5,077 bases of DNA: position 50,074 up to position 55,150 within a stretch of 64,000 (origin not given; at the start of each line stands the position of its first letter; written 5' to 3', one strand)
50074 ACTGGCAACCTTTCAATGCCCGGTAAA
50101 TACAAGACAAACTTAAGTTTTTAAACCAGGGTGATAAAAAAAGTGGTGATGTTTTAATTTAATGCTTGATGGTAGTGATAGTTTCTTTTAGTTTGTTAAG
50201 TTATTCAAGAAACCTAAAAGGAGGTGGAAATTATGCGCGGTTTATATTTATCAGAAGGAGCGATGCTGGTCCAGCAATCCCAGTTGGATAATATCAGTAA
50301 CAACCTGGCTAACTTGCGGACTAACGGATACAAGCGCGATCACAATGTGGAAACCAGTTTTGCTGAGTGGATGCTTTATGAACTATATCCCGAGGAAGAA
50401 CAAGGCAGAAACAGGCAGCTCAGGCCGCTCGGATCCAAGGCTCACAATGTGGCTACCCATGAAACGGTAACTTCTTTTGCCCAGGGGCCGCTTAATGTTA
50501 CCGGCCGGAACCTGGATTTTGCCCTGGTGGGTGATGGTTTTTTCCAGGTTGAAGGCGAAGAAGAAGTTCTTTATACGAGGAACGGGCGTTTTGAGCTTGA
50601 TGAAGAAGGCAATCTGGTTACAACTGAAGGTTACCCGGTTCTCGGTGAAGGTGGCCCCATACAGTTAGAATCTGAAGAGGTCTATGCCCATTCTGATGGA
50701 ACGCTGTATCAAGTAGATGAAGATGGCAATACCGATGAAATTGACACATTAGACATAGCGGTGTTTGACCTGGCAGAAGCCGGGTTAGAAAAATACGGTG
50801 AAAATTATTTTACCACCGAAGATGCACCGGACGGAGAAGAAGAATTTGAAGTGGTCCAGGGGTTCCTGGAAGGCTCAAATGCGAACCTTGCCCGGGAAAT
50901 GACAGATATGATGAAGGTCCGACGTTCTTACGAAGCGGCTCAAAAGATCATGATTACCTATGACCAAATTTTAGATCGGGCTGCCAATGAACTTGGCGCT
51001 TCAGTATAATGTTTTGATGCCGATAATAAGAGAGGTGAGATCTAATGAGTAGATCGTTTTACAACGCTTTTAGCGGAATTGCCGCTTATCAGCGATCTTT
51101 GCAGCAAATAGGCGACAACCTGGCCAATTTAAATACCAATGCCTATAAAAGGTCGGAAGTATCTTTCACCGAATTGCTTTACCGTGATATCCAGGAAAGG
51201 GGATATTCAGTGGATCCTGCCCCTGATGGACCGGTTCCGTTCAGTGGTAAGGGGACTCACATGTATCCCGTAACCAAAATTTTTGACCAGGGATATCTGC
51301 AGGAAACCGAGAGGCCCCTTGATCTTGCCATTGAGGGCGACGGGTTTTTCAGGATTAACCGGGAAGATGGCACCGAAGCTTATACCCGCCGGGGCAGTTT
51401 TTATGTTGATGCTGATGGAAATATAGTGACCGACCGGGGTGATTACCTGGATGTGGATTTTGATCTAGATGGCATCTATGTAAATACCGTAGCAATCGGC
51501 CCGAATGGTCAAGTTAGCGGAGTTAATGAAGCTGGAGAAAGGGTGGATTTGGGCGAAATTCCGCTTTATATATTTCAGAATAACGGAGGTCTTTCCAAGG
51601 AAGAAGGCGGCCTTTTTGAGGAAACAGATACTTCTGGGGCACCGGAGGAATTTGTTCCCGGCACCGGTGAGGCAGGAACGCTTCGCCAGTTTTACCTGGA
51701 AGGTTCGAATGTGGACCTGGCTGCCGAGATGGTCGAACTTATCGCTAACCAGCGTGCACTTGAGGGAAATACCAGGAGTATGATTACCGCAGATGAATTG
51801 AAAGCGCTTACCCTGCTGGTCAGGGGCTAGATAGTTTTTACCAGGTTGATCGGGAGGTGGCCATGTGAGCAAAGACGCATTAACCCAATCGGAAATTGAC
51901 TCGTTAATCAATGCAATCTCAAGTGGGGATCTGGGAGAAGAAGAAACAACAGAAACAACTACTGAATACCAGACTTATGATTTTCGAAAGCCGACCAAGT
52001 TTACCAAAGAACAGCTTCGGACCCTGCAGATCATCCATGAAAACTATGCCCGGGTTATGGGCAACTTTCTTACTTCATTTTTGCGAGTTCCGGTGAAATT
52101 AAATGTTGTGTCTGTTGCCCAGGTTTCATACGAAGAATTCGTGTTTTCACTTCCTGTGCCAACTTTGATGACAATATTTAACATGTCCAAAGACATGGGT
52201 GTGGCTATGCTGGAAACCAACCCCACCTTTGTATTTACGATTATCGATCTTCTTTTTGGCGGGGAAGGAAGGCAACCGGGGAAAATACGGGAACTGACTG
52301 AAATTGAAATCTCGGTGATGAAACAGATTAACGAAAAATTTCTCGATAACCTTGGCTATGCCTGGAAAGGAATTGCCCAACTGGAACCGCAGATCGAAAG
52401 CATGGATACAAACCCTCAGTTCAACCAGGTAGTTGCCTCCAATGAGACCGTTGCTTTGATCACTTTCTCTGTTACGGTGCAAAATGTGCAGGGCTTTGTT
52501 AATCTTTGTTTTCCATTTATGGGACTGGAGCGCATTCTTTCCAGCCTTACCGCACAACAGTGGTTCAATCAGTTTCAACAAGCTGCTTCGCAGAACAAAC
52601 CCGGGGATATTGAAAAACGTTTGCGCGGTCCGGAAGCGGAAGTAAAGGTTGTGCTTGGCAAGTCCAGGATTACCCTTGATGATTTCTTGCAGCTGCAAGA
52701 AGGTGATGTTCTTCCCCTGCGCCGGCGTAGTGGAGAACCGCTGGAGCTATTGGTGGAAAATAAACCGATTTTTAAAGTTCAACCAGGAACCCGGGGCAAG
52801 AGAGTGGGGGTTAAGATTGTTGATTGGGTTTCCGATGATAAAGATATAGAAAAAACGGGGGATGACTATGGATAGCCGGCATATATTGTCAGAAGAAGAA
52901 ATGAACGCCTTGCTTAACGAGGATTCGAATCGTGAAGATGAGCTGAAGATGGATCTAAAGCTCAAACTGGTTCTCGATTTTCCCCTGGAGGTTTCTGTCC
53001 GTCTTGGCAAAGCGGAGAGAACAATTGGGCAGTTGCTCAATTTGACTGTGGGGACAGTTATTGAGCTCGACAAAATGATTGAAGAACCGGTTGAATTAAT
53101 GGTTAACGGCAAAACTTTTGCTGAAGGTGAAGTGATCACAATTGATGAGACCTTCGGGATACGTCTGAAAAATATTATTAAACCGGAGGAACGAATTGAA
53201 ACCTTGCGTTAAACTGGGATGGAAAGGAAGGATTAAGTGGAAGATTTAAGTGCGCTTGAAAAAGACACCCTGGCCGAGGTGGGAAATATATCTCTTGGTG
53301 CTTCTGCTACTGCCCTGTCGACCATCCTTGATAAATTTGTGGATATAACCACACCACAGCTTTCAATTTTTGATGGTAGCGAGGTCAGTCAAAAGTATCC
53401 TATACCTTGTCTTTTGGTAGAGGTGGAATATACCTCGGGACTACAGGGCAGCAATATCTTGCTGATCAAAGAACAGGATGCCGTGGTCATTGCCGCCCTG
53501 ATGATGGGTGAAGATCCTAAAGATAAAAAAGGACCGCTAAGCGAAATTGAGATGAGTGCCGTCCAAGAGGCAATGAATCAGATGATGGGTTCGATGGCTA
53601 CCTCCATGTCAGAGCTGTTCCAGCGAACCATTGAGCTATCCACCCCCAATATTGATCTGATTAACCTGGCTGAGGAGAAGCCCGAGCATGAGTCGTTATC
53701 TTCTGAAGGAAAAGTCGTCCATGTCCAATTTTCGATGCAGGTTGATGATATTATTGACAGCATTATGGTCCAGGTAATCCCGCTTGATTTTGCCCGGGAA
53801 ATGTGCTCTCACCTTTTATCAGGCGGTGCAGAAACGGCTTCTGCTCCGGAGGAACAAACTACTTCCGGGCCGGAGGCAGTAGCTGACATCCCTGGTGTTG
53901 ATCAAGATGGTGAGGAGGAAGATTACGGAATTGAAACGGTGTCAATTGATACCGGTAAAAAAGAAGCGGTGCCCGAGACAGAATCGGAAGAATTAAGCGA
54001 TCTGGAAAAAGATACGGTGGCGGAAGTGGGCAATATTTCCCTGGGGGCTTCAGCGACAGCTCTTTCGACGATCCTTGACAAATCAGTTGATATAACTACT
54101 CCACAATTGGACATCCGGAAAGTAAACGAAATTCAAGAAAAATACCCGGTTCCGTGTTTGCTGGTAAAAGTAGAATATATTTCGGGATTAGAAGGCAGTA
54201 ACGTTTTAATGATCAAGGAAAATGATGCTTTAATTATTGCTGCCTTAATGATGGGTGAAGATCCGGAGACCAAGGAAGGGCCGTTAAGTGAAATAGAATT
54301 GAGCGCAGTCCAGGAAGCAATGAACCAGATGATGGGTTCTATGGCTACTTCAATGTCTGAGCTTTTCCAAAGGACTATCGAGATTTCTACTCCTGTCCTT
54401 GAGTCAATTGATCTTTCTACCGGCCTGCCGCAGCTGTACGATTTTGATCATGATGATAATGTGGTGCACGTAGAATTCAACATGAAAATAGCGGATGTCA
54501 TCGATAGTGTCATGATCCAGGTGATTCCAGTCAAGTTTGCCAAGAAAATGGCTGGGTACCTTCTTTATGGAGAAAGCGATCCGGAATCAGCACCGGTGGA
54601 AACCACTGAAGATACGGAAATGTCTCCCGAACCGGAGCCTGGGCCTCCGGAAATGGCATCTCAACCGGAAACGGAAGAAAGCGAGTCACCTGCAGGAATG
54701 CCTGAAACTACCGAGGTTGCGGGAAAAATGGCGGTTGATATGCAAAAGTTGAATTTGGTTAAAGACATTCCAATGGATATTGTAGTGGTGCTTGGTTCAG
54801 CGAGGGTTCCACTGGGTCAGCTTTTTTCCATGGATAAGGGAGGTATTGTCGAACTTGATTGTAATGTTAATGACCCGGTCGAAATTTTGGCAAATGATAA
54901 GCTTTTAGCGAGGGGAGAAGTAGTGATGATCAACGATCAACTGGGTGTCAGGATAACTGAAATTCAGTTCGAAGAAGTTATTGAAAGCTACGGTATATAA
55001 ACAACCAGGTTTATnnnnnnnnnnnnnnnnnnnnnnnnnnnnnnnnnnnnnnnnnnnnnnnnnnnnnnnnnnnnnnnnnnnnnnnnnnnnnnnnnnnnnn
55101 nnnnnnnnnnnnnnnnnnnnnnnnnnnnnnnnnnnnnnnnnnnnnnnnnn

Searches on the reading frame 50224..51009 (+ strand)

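Call 19: search_protein_families(library=pfam, proteins=[window:50224-51009:+], max_evalue=0.00001)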
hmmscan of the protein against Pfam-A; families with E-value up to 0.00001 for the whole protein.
window:50224-51009:+ (261 aa): 3 families
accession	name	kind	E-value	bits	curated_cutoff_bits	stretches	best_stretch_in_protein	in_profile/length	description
PF06429.18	Flg_bbr_C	-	3.5e-16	58.9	23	1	212-255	2-45/46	Flagellar basal body rod FlgEFG protein C-terminal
PF22692.1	LlgE_F_G_D1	-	5.4e-15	55.7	27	1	100-169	1-61/64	Flagellar hook protein FlgE/F/G D1 domain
PF00460.25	Flg_bb_rod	-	4.5e-06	26.9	20.7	0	7-37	1-31/31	Flagella basal body rod protein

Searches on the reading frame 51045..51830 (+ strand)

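Call 19: search_protein_families(library=pfam, proteins=[window:51045-51830:+], max_evalue=0.00001)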
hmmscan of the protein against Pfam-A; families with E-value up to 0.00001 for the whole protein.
window:51045-51830:+ (261 aa): 2 families
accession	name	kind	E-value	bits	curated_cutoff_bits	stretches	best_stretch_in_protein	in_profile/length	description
PF22692.1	LlgE_F_G_D1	-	1.6e-17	63.8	27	1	95-158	1-63/64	Flagellar hook protein FlgE/F/G D1 domain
PF06429.18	Flg_bbr_C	-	2e-12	46.8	23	1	215-252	2-39/46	Flagellar basal body rod FlgEFG protein C-terminal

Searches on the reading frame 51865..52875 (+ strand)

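Call 19: search_protein_families(library=pfam, proteins=[window:51865-52875:+], max_evalue=0.00001)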
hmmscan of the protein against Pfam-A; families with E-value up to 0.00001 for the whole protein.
window:51865-52875:+ (336 aa): 2 families
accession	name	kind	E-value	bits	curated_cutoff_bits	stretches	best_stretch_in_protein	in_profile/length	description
PF02154.20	FliM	-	2.6e-54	184.5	27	1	38-228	1-192/192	Flagellar motor switch protein FliM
PF01052.25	FliMN_C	-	5.3e-22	78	23.8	1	254-322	4-72/73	Type III flagellar switch regulator (C-ring) FliN C-term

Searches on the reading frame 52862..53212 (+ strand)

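Call 19: search_protein_families(library=pfam, proteins=[window:52862-53212:+], max_evalue=0.00001)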
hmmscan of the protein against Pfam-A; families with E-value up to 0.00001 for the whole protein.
window:52862-53212:+ (116 aa): 1 family
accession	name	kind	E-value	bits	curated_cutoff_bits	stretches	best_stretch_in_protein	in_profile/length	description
PF01052.25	FliMN_C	-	9.6e-23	80.3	23.8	1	36-106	2-72/73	Type III flagellar switch regulator (C-ring) FliN C-term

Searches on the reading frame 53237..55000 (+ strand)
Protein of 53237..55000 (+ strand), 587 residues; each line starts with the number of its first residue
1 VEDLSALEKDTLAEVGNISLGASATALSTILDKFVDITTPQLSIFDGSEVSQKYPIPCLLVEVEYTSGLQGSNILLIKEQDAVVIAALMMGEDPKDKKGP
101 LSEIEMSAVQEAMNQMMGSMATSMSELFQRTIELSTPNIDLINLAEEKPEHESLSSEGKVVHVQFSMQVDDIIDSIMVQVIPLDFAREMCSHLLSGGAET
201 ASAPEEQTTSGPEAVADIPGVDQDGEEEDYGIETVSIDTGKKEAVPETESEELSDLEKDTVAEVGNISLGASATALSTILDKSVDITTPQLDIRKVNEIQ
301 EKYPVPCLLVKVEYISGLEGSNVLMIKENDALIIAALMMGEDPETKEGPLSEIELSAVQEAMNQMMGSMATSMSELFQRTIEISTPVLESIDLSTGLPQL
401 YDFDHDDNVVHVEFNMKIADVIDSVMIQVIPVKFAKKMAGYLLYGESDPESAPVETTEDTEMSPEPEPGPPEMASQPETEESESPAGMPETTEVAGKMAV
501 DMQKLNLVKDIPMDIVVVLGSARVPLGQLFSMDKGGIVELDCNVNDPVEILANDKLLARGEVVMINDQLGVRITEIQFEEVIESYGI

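Call 19: search_protein_families(library=pfam, proteins=[window:53237-55000:+], max_evalue=0.00001)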
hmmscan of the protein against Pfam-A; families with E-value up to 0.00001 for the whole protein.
window:53237-55000:+ (587 aa): 4 families
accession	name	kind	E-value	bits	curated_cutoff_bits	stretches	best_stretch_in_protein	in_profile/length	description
PF04509.17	CheC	-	6.7e-48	160.8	22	4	353-389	1-37/38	CheC-like family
PF01052.25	FliMN_C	-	9.6e-21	73.9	23.8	1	507-576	2-71/73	Type III flagellar switch regulator (C-ring) FliN C-term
PF13690.11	CheX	-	1.3e-12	48.1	27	0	63-139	5-72/94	Chemotaxis phosphatase CheX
PF02154.20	FliM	-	1e-07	32.5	27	0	273-422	29-173/192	Flagellar motor switch protein FliM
